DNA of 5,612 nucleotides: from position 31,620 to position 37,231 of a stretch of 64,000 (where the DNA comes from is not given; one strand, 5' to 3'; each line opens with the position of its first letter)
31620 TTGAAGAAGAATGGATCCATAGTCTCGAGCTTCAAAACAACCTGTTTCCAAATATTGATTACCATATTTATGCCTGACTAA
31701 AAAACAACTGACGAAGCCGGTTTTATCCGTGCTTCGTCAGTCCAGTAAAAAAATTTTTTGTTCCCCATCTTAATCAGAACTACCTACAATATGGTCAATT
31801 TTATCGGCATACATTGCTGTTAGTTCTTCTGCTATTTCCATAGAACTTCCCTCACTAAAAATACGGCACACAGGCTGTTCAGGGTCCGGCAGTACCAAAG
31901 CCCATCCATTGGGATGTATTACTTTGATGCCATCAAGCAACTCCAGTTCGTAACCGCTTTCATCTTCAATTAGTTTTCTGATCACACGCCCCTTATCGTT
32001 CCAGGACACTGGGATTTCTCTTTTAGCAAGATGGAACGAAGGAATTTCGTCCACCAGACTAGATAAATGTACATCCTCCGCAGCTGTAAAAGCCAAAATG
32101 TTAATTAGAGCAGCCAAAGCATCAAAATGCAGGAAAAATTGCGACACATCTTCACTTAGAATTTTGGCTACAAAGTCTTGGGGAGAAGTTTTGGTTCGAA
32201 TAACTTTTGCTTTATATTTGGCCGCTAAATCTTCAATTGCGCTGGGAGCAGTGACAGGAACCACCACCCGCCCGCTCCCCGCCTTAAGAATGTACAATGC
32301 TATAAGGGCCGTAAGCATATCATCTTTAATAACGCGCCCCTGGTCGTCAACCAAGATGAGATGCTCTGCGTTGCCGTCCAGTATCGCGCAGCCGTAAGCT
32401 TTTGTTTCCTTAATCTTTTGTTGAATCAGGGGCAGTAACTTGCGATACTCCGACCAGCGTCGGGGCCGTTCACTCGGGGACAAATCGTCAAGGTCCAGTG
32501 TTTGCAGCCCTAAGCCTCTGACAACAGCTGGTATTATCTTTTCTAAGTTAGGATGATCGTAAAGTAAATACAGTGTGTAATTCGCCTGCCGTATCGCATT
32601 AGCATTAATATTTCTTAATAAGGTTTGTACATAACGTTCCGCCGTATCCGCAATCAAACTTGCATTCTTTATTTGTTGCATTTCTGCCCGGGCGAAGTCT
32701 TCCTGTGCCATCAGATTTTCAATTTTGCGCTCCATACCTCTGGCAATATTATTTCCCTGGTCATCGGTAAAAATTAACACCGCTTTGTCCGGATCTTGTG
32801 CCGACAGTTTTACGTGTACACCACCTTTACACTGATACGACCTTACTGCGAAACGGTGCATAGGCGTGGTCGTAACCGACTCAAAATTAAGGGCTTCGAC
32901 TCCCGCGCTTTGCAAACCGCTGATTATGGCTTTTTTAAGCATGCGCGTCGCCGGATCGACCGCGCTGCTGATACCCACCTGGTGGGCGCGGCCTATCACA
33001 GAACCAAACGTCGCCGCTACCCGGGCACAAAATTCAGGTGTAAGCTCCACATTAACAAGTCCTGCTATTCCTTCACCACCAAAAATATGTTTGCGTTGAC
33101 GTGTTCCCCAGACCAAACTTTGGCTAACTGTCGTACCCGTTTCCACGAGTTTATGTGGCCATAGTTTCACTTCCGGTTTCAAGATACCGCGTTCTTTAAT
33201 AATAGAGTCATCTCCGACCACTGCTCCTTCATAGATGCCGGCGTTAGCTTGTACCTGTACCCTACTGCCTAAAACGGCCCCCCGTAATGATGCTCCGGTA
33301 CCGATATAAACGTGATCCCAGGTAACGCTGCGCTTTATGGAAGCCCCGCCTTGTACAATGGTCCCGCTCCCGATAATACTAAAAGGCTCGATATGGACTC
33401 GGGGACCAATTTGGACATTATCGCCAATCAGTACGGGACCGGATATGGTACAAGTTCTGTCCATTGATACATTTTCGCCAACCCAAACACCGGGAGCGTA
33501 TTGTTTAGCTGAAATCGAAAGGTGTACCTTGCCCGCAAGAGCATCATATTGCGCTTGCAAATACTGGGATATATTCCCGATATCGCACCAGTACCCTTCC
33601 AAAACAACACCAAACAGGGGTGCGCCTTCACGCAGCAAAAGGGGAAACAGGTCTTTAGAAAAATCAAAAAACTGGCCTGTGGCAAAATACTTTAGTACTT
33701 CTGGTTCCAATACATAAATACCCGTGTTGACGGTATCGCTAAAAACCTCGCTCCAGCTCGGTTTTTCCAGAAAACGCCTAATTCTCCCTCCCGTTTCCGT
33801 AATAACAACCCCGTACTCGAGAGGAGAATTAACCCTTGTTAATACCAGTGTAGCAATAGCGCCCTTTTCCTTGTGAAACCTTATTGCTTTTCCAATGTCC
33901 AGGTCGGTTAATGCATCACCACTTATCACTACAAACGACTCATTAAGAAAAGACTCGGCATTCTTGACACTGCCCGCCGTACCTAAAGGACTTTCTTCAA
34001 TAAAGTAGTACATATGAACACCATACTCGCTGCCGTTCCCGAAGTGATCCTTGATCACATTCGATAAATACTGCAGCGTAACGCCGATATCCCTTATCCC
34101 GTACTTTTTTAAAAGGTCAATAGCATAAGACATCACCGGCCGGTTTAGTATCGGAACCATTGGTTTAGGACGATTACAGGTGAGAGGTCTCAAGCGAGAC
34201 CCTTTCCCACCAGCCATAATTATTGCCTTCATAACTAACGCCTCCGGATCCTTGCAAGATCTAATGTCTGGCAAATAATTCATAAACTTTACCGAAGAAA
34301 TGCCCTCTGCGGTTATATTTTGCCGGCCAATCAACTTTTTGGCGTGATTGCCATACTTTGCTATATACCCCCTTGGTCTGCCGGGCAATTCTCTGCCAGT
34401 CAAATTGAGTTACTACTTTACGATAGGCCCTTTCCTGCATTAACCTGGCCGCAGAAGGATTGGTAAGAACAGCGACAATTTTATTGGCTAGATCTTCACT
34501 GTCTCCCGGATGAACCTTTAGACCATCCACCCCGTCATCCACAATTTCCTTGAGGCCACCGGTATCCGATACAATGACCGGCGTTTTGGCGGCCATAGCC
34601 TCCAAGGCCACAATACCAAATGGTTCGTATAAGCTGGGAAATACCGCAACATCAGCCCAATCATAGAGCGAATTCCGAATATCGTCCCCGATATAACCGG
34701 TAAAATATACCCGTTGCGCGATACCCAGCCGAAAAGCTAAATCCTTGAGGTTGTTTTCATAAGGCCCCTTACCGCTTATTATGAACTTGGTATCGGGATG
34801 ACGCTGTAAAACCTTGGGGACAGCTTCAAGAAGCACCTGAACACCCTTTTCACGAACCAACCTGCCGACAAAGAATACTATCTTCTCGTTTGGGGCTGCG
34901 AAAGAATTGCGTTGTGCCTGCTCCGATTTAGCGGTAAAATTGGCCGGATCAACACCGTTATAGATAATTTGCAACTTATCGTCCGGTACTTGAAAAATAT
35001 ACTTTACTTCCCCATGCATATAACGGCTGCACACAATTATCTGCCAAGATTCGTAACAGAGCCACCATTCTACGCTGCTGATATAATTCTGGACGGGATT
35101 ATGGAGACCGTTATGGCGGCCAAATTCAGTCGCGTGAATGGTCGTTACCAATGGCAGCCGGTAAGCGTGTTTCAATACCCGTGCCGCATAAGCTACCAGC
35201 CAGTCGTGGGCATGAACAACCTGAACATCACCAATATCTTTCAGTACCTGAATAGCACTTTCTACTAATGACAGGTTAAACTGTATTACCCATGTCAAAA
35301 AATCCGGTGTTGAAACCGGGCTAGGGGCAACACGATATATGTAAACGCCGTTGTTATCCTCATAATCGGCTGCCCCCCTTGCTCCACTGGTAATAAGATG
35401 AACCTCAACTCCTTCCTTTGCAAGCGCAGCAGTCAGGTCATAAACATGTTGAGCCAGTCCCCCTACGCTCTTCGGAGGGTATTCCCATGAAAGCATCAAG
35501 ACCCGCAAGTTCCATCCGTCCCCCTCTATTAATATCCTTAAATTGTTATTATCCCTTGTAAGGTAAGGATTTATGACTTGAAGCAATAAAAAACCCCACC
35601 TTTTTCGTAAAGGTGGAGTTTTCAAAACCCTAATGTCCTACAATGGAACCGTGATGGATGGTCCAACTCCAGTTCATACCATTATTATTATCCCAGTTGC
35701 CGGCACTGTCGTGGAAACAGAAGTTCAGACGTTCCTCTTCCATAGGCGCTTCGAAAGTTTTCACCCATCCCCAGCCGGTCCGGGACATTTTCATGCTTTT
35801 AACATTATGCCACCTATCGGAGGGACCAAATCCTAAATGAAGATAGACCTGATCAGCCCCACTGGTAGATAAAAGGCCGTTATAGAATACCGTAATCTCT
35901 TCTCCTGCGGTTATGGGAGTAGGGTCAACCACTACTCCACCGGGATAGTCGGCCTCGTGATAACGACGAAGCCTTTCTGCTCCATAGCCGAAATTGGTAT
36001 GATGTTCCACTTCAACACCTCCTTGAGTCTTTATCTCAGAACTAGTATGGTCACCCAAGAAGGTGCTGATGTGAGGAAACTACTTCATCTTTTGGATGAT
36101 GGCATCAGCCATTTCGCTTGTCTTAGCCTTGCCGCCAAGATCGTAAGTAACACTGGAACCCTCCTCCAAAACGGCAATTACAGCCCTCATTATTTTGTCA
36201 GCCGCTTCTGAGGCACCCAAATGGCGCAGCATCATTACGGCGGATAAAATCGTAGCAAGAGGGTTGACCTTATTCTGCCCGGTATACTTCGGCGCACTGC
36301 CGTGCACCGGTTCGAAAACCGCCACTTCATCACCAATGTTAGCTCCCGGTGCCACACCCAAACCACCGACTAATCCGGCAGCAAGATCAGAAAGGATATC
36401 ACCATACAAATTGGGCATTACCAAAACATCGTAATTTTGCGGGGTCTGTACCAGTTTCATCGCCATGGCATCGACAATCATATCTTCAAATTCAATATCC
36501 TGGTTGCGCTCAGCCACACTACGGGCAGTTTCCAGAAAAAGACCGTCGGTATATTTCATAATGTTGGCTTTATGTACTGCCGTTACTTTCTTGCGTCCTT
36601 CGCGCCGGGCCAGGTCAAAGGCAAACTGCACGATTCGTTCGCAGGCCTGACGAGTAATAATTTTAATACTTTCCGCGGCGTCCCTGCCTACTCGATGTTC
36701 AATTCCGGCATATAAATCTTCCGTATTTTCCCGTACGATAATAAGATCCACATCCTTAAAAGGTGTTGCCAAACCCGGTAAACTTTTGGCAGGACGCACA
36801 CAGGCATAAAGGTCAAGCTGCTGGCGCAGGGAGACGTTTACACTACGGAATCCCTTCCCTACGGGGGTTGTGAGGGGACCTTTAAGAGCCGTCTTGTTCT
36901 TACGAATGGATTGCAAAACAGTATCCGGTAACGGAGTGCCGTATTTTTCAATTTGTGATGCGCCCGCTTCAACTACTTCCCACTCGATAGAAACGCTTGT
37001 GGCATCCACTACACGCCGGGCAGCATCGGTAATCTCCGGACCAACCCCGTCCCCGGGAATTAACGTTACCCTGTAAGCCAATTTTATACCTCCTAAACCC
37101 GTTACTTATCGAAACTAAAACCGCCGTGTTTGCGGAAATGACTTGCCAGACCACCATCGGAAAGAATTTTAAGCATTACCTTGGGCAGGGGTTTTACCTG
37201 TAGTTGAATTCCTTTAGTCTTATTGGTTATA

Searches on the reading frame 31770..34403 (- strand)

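Call 30: search_protein_families(library=pfam, proteins=[window:31770-34403:-])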
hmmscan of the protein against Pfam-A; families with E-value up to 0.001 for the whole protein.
window:31770-34403:- (877 aa): 9 families
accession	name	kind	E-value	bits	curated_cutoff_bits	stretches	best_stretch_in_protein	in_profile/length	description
PF00483.29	NTP_transferase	-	2.7e-56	191.3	21.2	1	59-288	1-242/245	Nucleotidyl transferase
PF02878.22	PGM_PMM_I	-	1.8e-21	76.7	22.5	1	439-571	2-137/138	Phosphoglucomutase/phosphomannomutase, alpha/beta/alpha domain I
PF25084.1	LbH_EIF2B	-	3.3e-16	59.6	54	1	306-404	4-101/105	EIF2B subunit epsilon LbH domain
PF00132.30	Hexapep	-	3.8e-14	52.1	27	2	324-357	2-35/36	Bacterial transferase hexapeptide (six repeats)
PF12804.13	NTP_transf_3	-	1.1e-06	29.4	27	1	60-164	1-96/160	MobA-like NTP transferase domain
PF24894.1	Hexapep_GlmU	-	7.6e-06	26.4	23.3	1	342-391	19-67/104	GlmU-like, C-terminal hexapeptide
PF25087.1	GMPPB_C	-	1.8e-05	24.8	39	1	320-420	1-100/110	GMPPB C-terminal domain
PF02879.22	PGM_PMM_II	-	0.00011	23.1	29.3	1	589-689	1-103/103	Phosphoglucomutase/phosphomannomutase, alpha/beta/alpha domain II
PF21711.3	DCTN5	-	0.00034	20.8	40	0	362-419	88-145/182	Dynactin subunit 5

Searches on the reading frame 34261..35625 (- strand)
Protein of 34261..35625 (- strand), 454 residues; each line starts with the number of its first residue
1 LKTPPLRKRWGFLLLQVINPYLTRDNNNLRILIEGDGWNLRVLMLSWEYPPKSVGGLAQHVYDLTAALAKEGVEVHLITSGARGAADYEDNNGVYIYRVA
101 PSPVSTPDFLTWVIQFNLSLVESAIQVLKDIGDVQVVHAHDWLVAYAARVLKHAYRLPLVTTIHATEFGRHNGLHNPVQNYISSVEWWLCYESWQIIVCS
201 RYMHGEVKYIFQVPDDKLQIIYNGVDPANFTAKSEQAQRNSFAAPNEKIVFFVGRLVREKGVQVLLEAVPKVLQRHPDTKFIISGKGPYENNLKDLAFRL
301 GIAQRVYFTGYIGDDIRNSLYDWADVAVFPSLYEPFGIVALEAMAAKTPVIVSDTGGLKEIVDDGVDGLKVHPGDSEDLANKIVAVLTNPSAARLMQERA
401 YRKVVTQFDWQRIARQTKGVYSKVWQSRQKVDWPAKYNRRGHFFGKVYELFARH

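Call 30: search_protein_families(library=pfam, proteins=[window:34261-35625:-])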
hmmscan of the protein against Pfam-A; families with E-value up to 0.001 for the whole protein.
window:34261-35625:- (454 aa): 9 families
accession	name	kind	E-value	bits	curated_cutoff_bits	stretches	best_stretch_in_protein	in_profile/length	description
PF00534.26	Glycos_transf_1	-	1.1e-47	162.2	26.4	1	238-402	6-171/172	Glycosyl transferases group 1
PF13692.12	Glyco_trans_1_4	-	4e-44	150.8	27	1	248-389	2-142/142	Glycosyl transferases group 1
PF13439.12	Glyco_transf_4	-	8.2e-33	114.3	28.5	1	54-228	1-169/170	Glycosyltransferase Family 4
PF08323.17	Glyco_transf_5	-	3.2e-20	73.3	22.7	2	41-99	1-59/239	Starch synthase catalytic domain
PF20706.3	GT4-conflict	-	3.2e-18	66.3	26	1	54-416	11-384/385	Family 4 Glycosyltransferase in conflict systems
PF13579.12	Glyco_trans_4_4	-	1.8e-17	64.6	29.7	1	55-224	1-158/158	Glycosyl transferase 4-like domain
PF13524.12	Glyco_trans_1_2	-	2.3e-08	34.5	25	1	276-416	12-141/144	Glycosyl transferase-like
PF13477.12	Glyco_trans_4_2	-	4.7e-05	24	23.4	1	60-176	12-119/139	Glycosyl transferase 4-like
PF00982.27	Glyco_transf_20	-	0.00061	19.1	32.5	0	312-412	360-462/473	Glycosyltransferase family 20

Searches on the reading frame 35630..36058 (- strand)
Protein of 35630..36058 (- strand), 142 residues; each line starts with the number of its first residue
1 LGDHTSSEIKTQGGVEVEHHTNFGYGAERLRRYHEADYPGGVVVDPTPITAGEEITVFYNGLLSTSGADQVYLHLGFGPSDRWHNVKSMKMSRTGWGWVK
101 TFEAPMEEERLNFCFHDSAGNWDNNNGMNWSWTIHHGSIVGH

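Call 30: search_protein_families(library=pfam, proteins=[window:35630-36058:-])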
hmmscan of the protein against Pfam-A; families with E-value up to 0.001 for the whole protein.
window:35630-36058:- (142 aa): 2 families
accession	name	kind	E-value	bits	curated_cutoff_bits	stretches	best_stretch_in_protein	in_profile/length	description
PF16760.10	CBM53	-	2.6e-12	47.3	27.6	1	55-113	1-57/57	Starch/carbohydrate-binding module (family 53)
PF03423.18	CBM_25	-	6.6e-05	23.6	27.3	1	51-133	2-82/106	Carbohydrate binding domain (family 25)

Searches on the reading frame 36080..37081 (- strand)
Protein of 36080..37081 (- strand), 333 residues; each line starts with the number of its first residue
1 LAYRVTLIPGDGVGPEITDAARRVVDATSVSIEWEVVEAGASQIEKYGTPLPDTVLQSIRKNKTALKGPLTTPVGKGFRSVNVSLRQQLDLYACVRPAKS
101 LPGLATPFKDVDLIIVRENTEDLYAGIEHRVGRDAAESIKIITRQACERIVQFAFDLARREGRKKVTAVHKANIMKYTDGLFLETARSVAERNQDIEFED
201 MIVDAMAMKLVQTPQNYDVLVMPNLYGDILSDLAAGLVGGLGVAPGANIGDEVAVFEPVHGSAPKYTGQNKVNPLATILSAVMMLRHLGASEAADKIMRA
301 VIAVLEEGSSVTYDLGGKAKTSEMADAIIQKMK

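Call 28: search_protein_families(library=pfam, proteins=[window:36080-37081:-])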
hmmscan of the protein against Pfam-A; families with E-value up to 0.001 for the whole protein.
window:36080-37081:- (333 aa): 1 family
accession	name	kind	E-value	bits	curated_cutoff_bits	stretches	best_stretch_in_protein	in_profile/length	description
PF00180.25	Iso_dh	-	6.6e-113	377.9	27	1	5-328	2-348/348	Isocitrate/isopropylmalate dehydrogenase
